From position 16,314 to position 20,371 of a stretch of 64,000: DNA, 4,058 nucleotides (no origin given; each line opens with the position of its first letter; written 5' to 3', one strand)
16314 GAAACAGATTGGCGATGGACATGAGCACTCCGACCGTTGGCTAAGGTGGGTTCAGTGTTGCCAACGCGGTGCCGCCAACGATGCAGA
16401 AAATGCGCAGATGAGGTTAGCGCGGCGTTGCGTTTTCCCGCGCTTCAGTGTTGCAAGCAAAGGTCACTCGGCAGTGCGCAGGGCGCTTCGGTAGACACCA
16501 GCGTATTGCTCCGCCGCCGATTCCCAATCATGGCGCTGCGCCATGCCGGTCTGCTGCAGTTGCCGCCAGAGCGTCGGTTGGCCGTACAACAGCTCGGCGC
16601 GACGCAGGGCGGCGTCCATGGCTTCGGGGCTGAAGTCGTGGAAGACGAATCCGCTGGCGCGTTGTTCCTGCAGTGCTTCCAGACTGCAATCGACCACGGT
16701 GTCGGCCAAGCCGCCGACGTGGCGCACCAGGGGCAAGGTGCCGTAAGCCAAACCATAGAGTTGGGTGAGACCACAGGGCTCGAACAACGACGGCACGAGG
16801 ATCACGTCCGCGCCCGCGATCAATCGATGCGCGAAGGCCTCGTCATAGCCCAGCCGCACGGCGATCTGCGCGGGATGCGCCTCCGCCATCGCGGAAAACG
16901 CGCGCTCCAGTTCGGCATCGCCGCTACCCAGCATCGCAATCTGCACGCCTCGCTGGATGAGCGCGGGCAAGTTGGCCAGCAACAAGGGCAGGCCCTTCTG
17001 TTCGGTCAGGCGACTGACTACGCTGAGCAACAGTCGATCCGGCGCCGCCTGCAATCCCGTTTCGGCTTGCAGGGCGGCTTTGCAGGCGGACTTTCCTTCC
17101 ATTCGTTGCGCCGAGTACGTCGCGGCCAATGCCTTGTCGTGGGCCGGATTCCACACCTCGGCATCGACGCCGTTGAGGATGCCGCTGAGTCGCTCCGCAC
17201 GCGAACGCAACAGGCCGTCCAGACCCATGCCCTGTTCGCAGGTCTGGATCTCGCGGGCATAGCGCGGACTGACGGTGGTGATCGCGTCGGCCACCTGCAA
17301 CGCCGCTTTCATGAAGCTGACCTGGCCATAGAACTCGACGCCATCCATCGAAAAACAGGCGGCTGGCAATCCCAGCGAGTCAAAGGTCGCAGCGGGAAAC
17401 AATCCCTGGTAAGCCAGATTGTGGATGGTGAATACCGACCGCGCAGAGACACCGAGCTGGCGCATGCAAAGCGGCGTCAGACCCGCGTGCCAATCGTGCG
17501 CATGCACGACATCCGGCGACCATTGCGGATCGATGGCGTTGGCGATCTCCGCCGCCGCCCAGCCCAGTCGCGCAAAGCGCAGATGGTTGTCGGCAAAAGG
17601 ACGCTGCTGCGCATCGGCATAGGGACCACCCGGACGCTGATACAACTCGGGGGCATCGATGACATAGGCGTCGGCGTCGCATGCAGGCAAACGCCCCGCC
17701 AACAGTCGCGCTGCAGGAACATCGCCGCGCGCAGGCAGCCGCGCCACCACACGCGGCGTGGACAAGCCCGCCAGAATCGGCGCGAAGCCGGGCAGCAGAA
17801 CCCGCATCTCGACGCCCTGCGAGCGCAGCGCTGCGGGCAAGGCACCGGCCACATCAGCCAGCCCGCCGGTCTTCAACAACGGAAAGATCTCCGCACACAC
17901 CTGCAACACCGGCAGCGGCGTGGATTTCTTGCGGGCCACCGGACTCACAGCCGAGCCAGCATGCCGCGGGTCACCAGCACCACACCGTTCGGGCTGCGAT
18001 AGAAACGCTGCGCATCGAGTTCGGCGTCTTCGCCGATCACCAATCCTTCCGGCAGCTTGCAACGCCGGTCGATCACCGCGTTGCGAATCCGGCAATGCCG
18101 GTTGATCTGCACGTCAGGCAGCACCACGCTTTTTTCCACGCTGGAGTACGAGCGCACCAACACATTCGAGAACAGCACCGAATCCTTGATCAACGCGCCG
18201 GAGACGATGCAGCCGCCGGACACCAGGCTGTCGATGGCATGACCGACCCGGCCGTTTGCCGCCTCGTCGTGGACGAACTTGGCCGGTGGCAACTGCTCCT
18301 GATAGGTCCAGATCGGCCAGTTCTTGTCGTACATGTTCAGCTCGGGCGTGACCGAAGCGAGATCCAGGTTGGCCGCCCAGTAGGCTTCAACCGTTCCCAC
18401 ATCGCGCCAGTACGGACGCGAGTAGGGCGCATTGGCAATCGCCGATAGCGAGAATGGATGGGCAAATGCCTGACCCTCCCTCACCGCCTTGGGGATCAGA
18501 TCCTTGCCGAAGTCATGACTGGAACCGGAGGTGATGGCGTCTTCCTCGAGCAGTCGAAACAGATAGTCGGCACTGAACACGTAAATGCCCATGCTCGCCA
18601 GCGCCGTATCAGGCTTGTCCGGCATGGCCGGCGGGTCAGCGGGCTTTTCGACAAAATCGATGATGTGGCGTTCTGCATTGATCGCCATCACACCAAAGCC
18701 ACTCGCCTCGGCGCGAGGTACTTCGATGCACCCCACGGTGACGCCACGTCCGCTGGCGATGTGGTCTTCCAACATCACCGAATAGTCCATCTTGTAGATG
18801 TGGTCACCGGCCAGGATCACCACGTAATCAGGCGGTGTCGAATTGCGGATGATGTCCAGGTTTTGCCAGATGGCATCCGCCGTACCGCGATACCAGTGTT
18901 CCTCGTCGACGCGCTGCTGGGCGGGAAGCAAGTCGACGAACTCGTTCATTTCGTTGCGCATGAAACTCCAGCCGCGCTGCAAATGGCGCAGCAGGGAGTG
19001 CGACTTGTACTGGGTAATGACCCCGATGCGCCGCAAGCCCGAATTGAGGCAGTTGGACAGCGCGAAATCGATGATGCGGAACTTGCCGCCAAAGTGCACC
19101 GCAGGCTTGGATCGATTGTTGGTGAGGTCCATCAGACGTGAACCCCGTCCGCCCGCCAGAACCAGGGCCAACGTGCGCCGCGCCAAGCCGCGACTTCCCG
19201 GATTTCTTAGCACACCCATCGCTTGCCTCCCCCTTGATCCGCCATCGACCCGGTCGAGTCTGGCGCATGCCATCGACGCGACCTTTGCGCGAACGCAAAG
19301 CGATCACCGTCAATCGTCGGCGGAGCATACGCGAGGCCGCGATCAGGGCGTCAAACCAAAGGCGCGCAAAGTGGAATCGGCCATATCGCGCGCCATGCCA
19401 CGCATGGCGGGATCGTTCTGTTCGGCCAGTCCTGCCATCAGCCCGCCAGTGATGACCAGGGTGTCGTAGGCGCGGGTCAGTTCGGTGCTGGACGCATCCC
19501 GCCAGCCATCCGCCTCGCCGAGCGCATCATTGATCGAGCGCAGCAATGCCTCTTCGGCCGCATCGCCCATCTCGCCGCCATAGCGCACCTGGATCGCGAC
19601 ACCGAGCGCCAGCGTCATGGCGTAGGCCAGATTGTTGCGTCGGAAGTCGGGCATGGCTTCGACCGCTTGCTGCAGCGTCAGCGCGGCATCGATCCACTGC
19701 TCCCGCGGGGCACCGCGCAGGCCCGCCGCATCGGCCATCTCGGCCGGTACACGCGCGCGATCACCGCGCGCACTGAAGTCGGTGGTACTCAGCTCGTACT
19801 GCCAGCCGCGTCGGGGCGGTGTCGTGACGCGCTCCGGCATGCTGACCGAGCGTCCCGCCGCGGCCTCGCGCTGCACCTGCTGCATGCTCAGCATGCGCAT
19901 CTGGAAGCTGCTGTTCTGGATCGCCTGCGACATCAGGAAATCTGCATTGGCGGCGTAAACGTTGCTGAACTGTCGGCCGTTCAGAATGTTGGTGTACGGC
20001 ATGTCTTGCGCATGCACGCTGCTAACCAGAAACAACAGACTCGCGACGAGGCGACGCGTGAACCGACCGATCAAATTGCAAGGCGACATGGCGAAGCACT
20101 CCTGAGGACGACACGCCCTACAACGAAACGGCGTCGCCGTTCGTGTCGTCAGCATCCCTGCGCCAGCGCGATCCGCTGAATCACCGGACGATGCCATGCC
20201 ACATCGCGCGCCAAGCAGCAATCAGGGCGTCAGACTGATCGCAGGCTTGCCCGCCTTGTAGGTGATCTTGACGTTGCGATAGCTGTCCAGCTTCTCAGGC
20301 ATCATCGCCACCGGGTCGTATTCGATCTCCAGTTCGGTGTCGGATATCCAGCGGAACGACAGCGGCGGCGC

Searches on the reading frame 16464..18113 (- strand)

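Call 26: search_protein_families(library=pfam, proteins=[window:16464-18113:-], max_evalue=0.001)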
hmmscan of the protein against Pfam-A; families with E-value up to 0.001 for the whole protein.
window:16464-18113:- (549 aa): 5 families
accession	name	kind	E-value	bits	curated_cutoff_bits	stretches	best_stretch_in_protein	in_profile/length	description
PF08323.17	Glyco_transf_5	-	1.8e-73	247.6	22.7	1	69-303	2-238/239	Starch synthase catalytic domain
PF13692.12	Glyco_trans_1_4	-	2.5e-10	41.2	27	1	363-504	4-137/142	Glycosyl transferases group 1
PF00534.26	Glycos_transf_1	-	3.8e-10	40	26.4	1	358-507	13-156/172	Glycosyl transferases group 1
PF13439.12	Glyco_transf_4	-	4.9e-08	33.6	28.5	1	138-291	11-150/170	Glycosyltransferase Family 4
PF13579.12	Glyco_trans_4_4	-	6e-07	30.4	29.7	1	83-290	1-143/158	Glycosyl transferase 4-like domain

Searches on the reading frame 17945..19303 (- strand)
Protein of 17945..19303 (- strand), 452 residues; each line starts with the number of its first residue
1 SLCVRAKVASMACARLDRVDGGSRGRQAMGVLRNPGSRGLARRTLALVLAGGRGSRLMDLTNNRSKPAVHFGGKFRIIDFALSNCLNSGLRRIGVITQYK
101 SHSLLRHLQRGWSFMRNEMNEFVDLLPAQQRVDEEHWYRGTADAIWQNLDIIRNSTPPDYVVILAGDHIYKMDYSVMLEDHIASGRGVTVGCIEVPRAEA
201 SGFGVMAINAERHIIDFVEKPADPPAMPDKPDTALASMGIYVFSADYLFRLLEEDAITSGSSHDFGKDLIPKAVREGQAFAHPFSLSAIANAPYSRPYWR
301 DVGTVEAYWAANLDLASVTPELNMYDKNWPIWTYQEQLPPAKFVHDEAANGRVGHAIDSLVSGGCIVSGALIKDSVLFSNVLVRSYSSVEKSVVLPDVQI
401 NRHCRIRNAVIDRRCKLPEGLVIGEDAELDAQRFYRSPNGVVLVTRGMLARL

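Call 26: search_protein_families(library=pfam, proteins=[window:17945-19303:-], max_evalue=0.001)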
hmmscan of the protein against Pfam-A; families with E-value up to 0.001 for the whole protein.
window:17945-19303:- (452 aa): 5 families
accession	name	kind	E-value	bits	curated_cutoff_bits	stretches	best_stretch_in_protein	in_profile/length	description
PF00483.29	NTP_transferase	-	1.8e-63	214.9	21.2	1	46-316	2-243/245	Nucleotidyl transferase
PF24894.1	Hexapep_GlmU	-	2.3e-41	140.6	23.3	1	339-444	1-104/104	GlmU-like, C-terminal hexapeptide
PF25084.1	LbH_EIF2B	-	3.3e-06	27.5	54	1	363-427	27-91/105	EIF2B subunit epsilon LbH domain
PF25247.1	LbH_GLGC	-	3.4e-06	27.5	27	0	397-447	73-127/135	GLGC left-handed parallel beta-helix domain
PF12804.13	NTP_transf_3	-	1.1e-05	26.2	27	1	46-170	1-98/160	MobA-like NTP transferase domain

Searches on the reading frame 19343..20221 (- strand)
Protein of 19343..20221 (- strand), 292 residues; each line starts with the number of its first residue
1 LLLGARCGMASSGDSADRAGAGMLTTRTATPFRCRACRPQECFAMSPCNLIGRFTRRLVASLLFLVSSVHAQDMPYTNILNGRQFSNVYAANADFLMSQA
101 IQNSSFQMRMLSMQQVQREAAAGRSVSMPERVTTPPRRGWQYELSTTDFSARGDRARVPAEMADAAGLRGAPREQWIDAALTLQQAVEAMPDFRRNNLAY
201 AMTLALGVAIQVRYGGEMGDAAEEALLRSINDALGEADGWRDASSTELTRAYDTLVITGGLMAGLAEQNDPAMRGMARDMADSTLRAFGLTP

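Call 26: search_protein_families(library=pfam, proteins=[window:19343-20221:-], max_evalue=0.001)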
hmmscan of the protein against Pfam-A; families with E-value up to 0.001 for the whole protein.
window:19343-20221:- (292 aa): 1 family
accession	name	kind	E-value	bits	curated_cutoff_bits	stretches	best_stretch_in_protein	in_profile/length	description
PF20388.3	DUF6683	-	6.4e-13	49.3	23.6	1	82-292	29-240/253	Family of unknown function (DUF6683)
